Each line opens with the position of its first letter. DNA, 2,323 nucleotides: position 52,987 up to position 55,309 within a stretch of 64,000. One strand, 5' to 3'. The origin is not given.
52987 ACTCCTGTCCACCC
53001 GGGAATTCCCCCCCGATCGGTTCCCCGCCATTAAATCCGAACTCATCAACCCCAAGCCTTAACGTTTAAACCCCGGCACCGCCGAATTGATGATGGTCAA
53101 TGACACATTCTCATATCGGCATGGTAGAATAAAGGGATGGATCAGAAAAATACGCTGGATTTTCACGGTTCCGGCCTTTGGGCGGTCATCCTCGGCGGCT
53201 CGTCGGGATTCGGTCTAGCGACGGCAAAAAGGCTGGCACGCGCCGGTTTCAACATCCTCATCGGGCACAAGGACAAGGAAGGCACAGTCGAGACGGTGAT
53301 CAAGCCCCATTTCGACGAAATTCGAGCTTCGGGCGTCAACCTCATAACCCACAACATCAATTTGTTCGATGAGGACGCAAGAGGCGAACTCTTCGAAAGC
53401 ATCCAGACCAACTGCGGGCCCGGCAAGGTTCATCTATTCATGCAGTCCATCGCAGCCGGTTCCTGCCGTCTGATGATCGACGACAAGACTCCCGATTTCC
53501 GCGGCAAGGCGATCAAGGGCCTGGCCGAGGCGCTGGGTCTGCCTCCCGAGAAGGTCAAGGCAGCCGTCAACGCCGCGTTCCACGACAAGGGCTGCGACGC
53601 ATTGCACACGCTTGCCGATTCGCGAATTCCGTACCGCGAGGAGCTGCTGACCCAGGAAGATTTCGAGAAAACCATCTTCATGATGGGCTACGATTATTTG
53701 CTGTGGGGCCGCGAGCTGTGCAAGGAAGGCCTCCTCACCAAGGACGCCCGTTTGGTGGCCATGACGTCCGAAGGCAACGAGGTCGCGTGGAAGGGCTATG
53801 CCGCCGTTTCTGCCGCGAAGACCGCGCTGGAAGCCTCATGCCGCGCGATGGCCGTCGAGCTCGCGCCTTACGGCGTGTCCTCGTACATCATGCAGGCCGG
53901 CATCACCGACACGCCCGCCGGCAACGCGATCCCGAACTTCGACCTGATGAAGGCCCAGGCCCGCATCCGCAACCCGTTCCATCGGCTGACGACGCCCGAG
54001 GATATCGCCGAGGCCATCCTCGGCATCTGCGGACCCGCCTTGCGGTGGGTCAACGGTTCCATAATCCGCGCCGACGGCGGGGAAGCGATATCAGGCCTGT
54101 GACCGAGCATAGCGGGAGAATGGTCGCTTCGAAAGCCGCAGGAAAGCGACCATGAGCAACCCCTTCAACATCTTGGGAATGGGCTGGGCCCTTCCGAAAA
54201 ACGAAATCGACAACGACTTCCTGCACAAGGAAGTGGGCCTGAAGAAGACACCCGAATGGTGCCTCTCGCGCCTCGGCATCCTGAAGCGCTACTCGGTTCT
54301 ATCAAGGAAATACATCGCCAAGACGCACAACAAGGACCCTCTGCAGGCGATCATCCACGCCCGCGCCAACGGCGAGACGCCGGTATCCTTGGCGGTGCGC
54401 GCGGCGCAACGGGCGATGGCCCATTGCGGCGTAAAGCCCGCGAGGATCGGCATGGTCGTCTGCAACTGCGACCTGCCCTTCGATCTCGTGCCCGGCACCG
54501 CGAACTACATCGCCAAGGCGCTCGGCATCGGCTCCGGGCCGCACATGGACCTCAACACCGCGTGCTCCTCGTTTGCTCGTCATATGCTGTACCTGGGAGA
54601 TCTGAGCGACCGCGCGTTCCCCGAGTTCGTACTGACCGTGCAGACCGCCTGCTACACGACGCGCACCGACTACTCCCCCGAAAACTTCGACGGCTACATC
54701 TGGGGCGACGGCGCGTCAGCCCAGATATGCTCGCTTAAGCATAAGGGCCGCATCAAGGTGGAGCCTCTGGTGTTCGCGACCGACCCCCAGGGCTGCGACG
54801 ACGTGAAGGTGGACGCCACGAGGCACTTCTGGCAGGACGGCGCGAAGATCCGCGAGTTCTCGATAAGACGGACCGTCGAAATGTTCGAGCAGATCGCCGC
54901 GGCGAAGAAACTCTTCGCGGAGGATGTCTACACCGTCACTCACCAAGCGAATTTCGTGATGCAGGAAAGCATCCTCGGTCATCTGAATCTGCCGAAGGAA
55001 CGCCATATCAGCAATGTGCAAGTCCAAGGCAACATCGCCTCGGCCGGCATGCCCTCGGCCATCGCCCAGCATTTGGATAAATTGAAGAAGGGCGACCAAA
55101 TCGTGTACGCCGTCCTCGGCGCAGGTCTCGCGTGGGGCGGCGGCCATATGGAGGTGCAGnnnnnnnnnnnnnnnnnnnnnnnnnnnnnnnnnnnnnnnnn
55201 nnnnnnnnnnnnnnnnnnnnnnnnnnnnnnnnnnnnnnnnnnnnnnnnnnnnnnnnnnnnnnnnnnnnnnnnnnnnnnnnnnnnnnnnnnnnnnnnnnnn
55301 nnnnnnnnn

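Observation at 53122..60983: Self-contained FAS II-like lipid cluster with no canonical ACP, ending in an acyltransferase-PPTase fusion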

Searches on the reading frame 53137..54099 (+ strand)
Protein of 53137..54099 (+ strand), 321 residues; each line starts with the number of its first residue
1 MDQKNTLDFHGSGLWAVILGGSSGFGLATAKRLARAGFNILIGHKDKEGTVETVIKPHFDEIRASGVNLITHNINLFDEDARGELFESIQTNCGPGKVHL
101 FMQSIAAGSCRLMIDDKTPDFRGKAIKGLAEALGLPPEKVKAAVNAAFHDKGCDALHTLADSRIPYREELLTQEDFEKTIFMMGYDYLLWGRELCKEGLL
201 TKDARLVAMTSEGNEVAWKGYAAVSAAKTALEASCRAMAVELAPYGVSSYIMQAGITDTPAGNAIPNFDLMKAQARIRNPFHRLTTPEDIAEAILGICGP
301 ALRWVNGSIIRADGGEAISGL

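Call 4: search_protein_families(library=pfam, proteins=[window:53137-54099:+], max_evalue=0.01)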
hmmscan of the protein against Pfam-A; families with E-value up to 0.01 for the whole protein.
window:53137-54099:+ (321 aa): 3 families
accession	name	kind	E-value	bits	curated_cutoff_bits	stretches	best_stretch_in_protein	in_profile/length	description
PF13561.12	adh_short_C2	-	3.3e-30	105.8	27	1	171-315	92-234/236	Enoyl-(Acyl carrier protein) reductase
PF00106.31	adh_short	-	2.2e-16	60.4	26.6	2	165-264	90-189/195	short chain dehydrogenase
PF12241.14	Enoyl_reductase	-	1e-10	41.8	22.1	1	65-270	20-205/236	Trans-2-enoyl-CoA reductase catalytic region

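Call 5: search_protein_families(library=ncbifam, proteins=[window:53137-54099:+], max_evalue=0.01)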
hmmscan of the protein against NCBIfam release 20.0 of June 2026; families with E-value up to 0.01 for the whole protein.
window:53137-54099:+ (321 aa): 190 families (the best 25 are shown)
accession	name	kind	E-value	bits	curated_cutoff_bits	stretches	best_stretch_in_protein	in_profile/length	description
NF005975.0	PRK08063.1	equivalog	3.4e-29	101.9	328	2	190-317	120-247/250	enoyl-[acyl-carrier-protein] reductase FabL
NF004778.0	PRK06124.1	equivalog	1.1e-24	87.3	303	2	201-316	137-252/256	SDR family oxidoreductase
NF005559.1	PRK07231.1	subfamily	4.1e-21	75.6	215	2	172-317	101-248/249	glucose 1-dehydrogenase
NF006267.0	PRK08416.1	equivalog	6.4e-20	71.8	369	1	205-317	146-258/260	enoyl-ACP reductase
NF009466.0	PRK12826.1-2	subfamily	1.9e-19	70.1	222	2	203-317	133-245/248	3-oxoacyl-ACP reductase FabG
NF009386.0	PRK12745.1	equivalog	8.3e-19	67.7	250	2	16-95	8-83/259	3-ketoacyl-ACP reductase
NF004791.0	PRK06138.1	equivalog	7.1e-18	64.8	312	2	205-318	134-251/252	SDR family oxidoreductase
NF053701.1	CsHdxCHCADhChcB2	equivalog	1.5e-17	64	350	2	206-316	134-242/245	cis-4-hydroxycyclohexanecarboxylate dehydrogenase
NF005067.0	PRK06484.1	equivalog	3.7e-17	62.1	713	1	201-316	395-511/524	short chain dehydrogenase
NF005449.0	PRK07041.1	equivalog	5e-17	62.6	257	2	223-318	146-239/240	SDR family oxidoreductase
NF005717.0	PRK07533.1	equivalog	6.4e-17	62.1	337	1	196-318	135-257/259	enoyl-ACP reductase FabI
NF005873.0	PRK07814.1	equivalog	7.6e-17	61.6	346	2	204-316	140-251/263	SDR family oxidoreductase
TIGR04504.1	SDR_subfam_2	subfamily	1.1e-16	61.3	250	1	202-315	142-257/260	mycofactocin-coupled SDR family oxidoreductase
TIGR01830.1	3oxo_ACP_reduc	equivalog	2.4e-16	60.2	297.75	2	191-315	115-237/239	3-oxoacyl-[acyl-carrier-protein] reductase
NF005681.0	PRK07478.1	subfamily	2.5e-16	59.8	267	2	211-319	144-252/254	SDR family oxidoreductase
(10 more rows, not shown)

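Call 62: search_solved_structures(query=window:53137-54099:+, max_evalue=0.001)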
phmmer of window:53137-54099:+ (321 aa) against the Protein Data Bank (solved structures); distinct sequences matched with E-value up to 0.001: 306 (the best 60 are shown).
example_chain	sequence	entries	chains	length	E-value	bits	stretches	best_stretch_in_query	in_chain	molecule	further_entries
3oic_A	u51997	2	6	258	4.2e-15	59.1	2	203-318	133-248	Enoyl-[acyl-carrier-protein] reductase [NADPH]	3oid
7nm7_AAA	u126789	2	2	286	9.1e-14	54.7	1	200-317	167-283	Antimycin pathway standalone ketoreductase enzyme, AntM | Antimycin pathway standalone ketoreductase, AntM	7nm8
3u5t_A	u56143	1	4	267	3e-13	53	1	204-315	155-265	3-oxoacyl-[acyl-carrier-protein] reductase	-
4ibo_A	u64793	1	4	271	7.4e-13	51.7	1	144-315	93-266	Gluconate dehydrogenase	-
3n74_A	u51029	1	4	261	5.4e-12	48.8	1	139-320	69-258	3-ketoacyl-(acyl-carrier-protein) reductase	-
3icc_A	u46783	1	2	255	9.5e-12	48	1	200-317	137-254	Putative 3-oxoacyl-(acyl carrier protein) reductase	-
8jtp_A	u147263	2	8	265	1e-11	47.9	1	169-319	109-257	Enoyl-[acyl-carrier-protein] reductase [NADH]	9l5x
1d8a_A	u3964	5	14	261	1.3e-11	47.6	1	171-319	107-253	ENOYL-[ACYL-CARRIER-PROTEIN] REDUCTASE | ENOYL ACYL CARRIER PROTEIN REDUCTASE | PROTEIN (ENOYL-[ACYL-CARRIER PROTEIN] REDUCTASE)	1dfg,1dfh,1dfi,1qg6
1c14_A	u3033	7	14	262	1.3e-11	47.6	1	171-319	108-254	ENOYL REDUCTASE | ENOYL-[ACYL-CARRIER-PROTEIN] REDUCTASE [NADH] | enoyl-[acyl-carrier-protein] reductase, NADH-dependent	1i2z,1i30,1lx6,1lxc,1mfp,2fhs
7um8_A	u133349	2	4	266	1.3e-11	47.6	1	171-319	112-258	Enoyl-[acyl-carrier-protein] reductase [NADH] FabI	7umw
1qsg_A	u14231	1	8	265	1.3e-11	47.5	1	171-319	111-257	ENOYL-[ACYL-CARRIER-PROTEIN] REDUCTASE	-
3pjd_A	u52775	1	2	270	1.4e-11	47.5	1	171-319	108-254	Enoyl-[acyl-carrier-protein] reductase [NADH]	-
3pjf_A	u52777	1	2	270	1.4e-11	47.5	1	171-319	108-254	Enoyl-[acyl-carrier-protein] reductase [NADH]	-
3pje_A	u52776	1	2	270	1.4e-11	47.5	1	171-319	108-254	Enoyl-[acyl-carrier-protein] reductase [NADH]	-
4cv2_A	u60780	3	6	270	1.4e-11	47.5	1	171-319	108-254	ENOYL-[ACYL-CARRIER-PROTEIN] REDUCTASE [NADH]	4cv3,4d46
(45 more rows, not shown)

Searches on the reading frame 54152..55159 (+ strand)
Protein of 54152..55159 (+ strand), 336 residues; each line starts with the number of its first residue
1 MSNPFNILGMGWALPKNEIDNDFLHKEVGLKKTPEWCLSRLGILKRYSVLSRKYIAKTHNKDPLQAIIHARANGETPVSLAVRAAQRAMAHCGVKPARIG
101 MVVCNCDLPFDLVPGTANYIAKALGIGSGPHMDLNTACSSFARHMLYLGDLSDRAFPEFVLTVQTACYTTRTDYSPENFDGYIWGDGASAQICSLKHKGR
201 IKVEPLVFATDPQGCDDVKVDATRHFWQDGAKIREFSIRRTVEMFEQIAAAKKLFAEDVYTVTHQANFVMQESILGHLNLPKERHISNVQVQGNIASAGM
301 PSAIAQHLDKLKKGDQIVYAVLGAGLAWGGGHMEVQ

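Call 4: search_protein_families(library=pfam, proteins=[window:54152-55159:+], max_evalue=0.01)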
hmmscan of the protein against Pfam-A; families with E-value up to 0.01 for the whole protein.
window:54152-55159:+ (336 aa): 2 families
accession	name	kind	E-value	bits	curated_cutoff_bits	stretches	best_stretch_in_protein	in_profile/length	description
PF08541.16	ACP_syn_III_C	-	3.1e-15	56.5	26.6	1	256-332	8-87/90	3-Oxoacyl-[acyl-carrier-protein (ACP)] synthase III C terminal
PF08545.16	ACP_syn_III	-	0.0051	17.1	24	1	132-210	1-78/80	3-Oxoacyl-[acyl-carrier-protein (ACP)] synthase III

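Call 5: search_protein_families(library=ncbifam, proteins=[window:54152-55159:+], max_evalue=0.01)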
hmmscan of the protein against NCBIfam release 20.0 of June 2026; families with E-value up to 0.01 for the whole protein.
window:54152-55159:+ (336 aa): 11 families
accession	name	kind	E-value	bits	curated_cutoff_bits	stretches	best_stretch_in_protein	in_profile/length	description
NF006829.0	PRK09352.1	subfamily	1.7e-40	139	249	1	70-334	46-320/322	beta-ketoacyl-ACP synthase 3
TIGR00747.1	fabH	subfamily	6.6e-29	101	292.1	1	72-330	46-317/322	beta-ketoacyl-ACP synthase III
NF004623.0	PRK05963.1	equivalog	7.9e-24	84.5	437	1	6-330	7-323/328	beta-ketoacyl-ACP synthase III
NF005541.0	PRK07204.1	equivalog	2.2e-19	70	402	2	226-331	217-325/329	beta-ketoacyl-ACP synthase III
NF005703.0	PRK07515.1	equivalog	1.3e-18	67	304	2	42-195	63-212/373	beta-ketoacyl-ACP synthase III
NF006720.0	PRK09258.1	equivalog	3.6e-16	59.4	285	2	229-326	229-329/338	3-oxoacyl-ACP synthase III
NF003274.0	PRK04262.1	equivalog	1.6e-10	40.5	244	1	75-325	49-298/347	hydroxymethylglutaryl-CoA synthase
NF009519.0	PRK12880.1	equivalog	5.3e-07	29.3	436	1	226-333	229-336/353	beta-ketoacyl-ACP synthase III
NF005308.0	PRK06840.1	equivalog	7.4e-07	28.5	315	1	73-222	49-200/339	3-oxoacyl-ACP synthase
NF005293.2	PRK06816.1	subfamily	0.00015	20.9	450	0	226-321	258-362/378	StlD/DarB family beta-ketosynthase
TIGR00748.1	HMG_CoA_syn_Arc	equivalog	0.00021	20.7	353.35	1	74-326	47-298/345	hydroxymethylglutaryl-CoA synthase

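Call 86: search_solved_structures(query=window:54152-55159:+, max_evalue=1e-10, show_alignments=1)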
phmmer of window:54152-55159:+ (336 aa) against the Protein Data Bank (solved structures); distinct sequences matched with E-value up to 1e-10: 26.
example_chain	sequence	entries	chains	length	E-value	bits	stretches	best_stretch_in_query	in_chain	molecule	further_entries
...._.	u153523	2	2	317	2.6e-21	79.4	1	79-330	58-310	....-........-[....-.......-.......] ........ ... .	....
4wzu_A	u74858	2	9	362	8.5e-21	77.7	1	77-333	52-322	3-oxoacyl-[acyl-carrier-protein] synthase 3 protein 2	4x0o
1zow_A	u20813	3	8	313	2.3e-20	76.3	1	78-330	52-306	3-oxoacyl-[acyl-carrier-protein] synthase III | 3-oxoacyl-[acyl-carrier-protein] synthase 3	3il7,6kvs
2ebd_A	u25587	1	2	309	1.1e-19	74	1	72-330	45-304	3-oxoacyl-[acyl-carrier-protein] synthase 3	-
4x9k_A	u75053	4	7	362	1.4e-19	73.7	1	77-333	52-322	3-oxoacyl-[acyl-carrier-protein] synthase 3 protein 2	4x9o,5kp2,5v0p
4ryb_A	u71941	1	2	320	2.7e-19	72.8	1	69-330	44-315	3-oxoacyl-[acyl-carrier-protein] synthase 3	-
4dfe_A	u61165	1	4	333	1.8e-18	70.1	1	76-331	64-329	3-oxoacyl-[acyl-carrier-protein] synthase 3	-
2x3e_A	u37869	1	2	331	1.6e-15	60.4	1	79-330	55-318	3-OXOACYL-[ACYL-CARRIER-PROTEIN] SYNTHASE 3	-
3h76_A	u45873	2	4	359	2.7e-14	56.3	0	225-330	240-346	PQS biosynthetic enzyme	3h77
6x7r_A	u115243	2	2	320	9.9e-14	54.5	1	69-331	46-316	3-oxoacyl-[acyl-carrier-protein] synthase 3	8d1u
1hn9_A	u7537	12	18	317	1e-13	54.5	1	69-331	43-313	BETA-KETOACYL-ACYL CARRIER PROTEIN SYNTHASE III | 3-oxoacyl-[acyl-carrier-protein] synthase III | 3-oxoacyl-[acyl-carrier-protein] synthase 3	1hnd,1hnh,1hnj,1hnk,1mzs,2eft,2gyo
9ka2_A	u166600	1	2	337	1.1e-13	54.3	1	69-331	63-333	Beta-ketoacyl-[acyl-carrier-protein] synthase III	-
3il9_A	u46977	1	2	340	1.3e-13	54.1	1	69-331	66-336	3-oxoacyl-[acyl-carrier-protein] synthase 3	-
1mzj_A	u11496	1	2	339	2.5e-13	53.2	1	75-330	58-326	Beta-ketoacylsynthase III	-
3gwa_A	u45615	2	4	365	3e-13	52.9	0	72-222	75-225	3-oxoacyl-(Acyl-carrier-protein) synthase III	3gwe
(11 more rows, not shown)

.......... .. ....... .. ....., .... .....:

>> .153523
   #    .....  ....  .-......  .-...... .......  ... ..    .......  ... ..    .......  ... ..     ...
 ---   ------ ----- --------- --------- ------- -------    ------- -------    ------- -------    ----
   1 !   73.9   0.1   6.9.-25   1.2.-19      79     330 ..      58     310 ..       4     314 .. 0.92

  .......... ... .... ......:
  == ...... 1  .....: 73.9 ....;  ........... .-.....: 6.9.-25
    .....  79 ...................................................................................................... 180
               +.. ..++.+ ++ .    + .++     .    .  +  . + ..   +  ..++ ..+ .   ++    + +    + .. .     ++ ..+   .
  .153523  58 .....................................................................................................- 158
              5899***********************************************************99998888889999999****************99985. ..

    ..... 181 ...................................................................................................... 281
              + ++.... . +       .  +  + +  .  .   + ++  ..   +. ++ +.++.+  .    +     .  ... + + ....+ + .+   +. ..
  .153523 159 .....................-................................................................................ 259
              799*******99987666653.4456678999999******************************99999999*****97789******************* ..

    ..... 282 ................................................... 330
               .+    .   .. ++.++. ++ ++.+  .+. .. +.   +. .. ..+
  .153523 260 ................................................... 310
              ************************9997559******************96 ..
